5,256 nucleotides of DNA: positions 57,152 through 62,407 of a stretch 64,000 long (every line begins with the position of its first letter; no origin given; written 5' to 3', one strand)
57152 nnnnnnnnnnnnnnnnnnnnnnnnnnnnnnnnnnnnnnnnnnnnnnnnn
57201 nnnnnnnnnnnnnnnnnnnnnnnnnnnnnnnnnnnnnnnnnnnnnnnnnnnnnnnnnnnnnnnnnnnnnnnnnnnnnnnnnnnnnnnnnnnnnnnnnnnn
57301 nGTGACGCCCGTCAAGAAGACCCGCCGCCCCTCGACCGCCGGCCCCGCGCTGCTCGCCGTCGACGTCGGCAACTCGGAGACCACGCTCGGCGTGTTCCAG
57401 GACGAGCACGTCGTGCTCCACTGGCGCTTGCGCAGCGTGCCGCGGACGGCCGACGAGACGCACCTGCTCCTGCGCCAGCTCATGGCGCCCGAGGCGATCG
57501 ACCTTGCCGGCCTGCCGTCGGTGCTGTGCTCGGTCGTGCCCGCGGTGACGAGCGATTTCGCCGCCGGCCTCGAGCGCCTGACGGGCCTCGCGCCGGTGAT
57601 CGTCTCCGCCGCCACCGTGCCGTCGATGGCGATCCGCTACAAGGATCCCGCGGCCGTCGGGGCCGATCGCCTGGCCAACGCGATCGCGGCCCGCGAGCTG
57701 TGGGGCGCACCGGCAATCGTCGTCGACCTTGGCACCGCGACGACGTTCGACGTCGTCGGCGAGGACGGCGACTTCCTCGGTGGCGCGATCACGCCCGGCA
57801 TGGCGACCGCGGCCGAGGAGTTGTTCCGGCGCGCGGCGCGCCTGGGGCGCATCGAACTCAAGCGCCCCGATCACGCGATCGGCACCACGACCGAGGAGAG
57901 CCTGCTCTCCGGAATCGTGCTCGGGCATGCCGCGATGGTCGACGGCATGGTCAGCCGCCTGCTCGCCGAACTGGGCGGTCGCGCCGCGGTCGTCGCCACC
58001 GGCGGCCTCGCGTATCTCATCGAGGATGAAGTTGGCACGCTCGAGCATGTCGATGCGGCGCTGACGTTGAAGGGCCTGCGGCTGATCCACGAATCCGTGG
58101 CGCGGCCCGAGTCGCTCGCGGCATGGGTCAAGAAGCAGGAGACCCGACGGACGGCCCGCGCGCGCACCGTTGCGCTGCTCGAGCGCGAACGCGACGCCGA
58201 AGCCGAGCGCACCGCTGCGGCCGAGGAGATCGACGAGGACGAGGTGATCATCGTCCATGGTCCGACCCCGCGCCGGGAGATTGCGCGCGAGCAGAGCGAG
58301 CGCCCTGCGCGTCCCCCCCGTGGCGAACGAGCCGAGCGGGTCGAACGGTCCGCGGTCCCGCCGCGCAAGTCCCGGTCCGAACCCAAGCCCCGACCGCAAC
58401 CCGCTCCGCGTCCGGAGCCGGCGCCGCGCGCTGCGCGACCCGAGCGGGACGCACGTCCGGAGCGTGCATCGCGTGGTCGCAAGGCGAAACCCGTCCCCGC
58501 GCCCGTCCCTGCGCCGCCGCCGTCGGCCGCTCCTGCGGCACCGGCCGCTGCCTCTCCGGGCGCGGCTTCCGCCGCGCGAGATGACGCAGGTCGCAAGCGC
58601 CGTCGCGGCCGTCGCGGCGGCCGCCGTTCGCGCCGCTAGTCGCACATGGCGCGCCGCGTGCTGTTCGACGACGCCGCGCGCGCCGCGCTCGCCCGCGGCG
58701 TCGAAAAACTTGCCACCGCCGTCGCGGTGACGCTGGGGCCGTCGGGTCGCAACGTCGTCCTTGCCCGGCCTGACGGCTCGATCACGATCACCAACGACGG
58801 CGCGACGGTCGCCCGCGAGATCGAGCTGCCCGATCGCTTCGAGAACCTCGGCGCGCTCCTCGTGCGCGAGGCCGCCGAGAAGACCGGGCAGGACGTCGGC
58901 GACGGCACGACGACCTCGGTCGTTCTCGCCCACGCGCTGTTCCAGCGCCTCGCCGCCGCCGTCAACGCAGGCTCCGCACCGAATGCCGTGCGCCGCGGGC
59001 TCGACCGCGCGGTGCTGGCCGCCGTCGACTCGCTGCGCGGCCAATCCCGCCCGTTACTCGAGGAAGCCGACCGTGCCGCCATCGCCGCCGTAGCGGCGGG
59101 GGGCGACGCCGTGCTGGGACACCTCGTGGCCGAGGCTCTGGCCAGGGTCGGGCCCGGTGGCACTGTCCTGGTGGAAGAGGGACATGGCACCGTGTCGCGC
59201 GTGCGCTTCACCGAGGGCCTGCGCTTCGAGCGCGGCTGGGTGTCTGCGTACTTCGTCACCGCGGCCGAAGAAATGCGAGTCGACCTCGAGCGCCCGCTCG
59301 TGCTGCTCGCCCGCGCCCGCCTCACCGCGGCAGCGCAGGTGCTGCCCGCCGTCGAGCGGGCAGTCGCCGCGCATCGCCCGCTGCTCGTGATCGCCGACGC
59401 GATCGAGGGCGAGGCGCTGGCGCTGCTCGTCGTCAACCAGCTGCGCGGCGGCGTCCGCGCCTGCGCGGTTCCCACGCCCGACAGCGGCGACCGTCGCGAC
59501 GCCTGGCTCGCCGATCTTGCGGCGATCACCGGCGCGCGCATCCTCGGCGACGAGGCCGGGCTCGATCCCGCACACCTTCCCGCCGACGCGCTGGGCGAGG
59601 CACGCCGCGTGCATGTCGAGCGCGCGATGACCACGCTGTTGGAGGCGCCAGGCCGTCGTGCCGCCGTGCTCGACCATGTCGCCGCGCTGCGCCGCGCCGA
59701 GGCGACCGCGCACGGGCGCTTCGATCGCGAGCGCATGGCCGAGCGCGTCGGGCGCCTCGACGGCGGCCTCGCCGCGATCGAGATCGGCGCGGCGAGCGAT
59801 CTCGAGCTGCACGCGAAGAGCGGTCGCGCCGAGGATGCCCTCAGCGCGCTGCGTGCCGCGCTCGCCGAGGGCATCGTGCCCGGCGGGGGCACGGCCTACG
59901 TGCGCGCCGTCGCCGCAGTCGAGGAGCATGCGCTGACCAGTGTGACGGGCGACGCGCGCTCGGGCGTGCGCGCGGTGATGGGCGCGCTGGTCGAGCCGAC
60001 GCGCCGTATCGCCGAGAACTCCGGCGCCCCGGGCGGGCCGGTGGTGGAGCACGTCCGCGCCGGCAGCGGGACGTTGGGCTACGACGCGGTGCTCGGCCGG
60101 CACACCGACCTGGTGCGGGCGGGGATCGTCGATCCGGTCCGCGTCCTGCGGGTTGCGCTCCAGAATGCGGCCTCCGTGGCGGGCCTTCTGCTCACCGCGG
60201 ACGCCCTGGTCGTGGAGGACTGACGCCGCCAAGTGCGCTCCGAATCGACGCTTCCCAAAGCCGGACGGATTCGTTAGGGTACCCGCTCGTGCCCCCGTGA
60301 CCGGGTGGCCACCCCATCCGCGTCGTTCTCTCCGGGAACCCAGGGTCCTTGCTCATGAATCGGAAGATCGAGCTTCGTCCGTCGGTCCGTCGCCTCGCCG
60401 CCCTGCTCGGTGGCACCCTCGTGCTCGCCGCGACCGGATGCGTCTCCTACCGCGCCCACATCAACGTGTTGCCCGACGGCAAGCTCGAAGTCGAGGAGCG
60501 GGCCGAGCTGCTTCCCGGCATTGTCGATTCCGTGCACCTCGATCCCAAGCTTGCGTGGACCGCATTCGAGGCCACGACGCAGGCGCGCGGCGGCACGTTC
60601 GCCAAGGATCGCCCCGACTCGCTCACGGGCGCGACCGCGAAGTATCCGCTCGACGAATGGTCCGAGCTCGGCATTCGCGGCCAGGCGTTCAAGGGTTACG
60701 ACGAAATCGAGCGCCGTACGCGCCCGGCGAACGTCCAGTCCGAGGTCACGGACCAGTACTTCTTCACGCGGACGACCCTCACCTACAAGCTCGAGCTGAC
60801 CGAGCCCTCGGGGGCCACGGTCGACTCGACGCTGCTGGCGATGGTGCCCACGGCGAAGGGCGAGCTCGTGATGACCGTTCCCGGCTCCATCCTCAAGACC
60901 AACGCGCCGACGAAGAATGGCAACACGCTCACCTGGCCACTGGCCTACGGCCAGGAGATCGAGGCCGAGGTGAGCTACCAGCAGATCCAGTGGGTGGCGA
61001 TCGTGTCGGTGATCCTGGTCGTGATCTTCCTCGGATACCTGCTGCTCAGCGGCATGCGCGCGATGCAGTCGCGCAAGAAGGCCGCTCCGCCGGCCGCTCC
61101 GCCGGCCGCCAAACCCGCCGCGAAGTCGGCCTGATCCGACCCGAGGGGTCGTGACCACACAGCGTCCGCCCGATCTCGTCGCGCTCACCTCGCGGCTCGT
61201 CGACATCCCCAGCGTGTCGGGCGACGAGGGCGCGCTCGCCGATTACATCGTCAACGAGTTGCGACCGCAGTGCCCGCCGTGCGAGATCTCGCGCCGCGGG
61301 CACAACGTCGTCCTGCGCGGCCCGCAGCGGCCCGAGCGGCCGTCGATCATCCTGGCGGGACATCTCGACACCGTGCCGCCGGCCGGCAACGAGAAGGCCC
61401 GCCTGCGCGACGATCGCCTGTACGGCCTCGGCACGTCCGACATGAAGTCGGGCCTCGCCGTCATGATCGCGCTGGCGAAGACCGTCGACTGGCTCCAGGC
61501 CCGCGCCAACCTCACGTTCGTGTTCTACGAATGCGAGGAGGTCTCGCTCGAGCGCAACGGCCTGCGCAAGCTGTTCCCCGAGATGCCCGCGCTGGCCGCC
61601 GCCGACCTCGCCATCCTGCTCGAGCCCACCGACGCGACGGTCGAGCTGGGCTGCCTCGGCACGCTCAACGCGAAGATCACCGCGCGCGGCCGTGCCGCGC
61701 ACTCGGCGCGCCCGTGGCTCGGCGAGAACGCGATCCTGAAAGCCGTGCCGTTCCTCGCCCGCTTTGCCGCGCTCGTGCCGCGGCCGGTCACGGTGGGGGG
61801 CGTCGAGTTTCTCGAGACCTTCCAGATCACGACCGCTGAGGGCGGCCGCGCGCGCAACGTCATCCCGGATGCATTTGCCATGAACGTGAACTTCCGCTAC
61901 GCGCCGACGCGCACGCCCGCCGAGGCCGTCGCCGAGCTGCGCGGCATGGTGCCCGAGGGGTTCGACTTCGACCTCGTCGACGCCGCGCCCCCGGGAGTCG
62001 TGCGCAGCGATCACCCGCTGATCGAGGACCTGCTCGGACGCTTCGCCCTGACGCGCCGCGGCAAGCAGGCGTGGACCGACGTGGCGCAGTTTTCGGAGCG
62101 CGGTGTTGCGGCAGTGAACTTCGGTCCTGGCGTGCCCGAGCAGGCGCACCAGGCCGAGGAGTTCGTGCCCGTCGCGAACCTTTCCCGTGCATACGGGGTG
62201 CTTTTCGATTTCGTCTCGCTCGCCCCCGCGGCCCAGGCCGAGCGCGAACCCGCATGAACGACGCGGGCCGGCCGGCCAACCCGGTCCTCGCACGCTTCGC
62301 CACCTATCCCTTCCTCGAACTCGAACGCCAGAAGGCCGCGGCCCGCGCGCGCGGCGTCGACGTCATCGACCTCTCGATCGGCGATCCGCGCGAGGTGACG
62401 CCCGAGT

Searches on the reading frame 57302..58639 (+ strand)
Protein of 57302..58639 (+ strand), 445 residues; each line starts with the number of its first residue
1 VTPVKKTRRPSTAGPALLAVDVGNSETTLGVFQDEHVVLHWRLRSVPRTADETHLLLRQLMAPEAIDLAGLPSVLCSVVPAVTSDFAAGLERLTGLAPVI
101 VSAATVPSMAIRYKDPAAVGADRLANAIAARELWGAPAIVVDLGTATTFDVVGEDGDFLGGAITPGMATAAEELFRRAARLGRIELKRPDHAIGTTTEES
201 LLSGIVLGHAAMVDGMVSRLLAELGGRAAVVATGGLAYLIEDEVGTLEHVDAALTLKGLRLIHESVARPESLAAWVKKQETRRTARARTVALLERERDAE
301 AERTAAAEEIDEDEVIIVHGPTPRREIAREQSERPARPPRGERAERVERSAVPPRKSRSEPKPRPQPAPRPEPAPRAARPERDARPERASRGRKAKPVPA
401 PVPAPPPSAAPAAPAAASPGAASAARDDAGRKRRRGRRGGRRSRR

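Call 38: search_protein_families(library=pfam, proteins=[window:57302-58639:+], max_evalue=1)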
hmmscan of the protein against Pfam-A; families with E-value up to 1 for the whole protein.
window:57302-58639:+ (445 aa): 2 families
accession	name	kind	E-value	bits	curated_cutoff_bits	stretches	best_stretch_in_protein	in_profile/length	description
PF03309.20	Pan_kinase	-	2e-57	194.8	24.7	1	17-219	1-205/205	Type III pantothenate kinase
PF14450.12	FtsA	-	0.022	15.5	31.8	0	117-190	79-121/127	Cell division protein FtsA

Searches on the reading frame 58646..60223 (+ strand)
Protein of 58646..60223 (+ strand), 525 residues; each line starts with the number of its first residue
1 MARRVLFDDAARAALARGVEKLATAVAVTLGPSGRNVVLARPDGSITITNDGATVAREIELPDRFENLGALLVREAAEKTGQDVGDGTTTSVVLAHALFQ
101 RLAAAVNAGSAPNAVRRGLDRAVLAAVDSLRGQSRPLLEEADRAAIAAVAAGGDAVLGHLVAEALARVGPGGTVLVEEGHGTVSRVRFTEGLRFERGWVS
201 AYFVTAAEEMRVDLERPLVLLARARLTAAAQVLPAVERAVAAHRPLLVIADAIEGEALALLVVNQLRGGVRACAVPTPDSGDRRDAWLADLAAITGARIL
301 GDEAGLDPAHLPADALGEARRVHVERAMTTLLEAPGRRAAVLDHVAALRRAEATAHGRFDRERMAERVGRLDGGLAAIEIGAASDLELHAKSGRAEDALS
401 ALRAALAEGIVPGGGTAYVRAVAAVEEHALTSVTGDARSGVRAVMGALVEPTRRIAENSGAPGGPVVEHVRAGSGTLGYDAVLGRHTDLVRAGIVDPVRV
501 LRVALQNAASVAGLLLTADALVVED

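Call 38: search_protein_families(library=pfam, proteins=[window:58646-60223:+], max_evalue=1)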
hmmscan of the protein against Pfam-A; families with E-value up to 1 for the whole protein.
window:58646-60223:+ (525 aa): 1 family
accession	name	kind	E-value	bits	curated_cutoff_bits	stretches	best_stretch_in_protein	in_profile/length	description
PF00118.29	Cpn60_TCP1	-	5.8e-66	223.6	34.3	1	22-524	1-488/490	TCP-1/cpn60 chaperonin family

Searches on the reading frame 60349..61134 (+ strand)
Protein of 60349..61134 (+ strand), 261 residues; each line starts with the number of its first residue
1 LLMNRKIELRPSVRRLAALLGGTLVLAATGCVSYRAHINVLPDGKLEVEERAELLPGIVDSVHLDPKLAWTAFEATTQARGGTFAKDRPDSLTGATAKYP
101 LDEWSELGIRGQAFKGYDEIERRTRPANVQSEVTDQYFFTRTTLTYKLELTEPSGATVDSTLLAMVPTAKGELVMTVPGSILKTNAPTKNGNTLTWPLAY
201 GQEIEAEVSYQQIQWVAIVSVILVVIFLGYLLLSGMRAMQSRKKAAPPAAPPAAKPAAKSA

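Call 38: search_protein_families(library=pfam, proteins=[window:60349-61134:+], max_evalue=1)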
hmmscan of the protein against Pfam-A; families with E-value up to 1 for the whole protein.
window:60349-61134:+ (261 aa): 1 family
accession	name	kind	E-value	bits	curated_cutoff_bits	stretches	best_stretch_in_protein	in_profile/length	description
PF21946.1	LppM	-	0.00017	22.4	27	1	151-210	100-153/153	LppM domain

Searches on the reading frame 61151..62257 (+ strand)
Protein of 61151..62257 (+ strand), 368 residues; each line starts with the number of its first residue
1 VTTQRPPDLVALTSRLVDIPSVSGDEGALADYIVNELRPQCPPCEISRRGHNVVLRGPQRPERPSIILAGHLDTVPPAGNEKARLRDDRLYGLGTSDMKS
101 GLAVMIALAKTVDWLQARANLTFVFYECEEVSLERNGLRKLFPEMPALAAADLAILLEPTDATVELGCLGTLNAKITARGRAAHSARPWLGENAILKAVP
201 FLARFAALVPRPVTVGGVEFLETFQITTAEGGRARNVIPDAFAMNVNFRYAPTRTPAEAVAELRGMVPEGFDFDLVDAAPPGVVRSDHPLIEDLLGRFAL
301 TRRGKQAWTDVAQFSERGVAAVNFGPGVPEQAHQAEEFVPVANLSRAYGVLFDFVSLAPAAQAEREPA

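Call 38: search_protein_families(library=pfam, proteins=[window:61151-62257:+], max_evalue=1)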
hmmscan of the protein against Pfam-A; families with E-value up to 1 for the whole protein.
window:61151-62257:+ (368 aa): 4 families
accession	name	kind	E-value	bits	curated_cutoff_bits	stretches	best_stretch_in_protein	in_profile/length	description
PF01546.33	Peptidase_M20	-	4.9e-21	76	24.6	1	67-355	1-204/206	Peptidase family M20/M25/M40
PF07687.19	M20_dimer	-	2e-16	60.3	21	1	170-267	5-99/107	Peptidase dimerisation domain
PF04389.22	Peptidase_M28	-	1.1e-07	32.3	21.3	1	52-133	1-70/193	Peptidase family M28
PF05343.19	Peptidase_M42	-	0.34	10.3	23.2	0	97-134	134-171/292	M42 glutamyl aminopeptidase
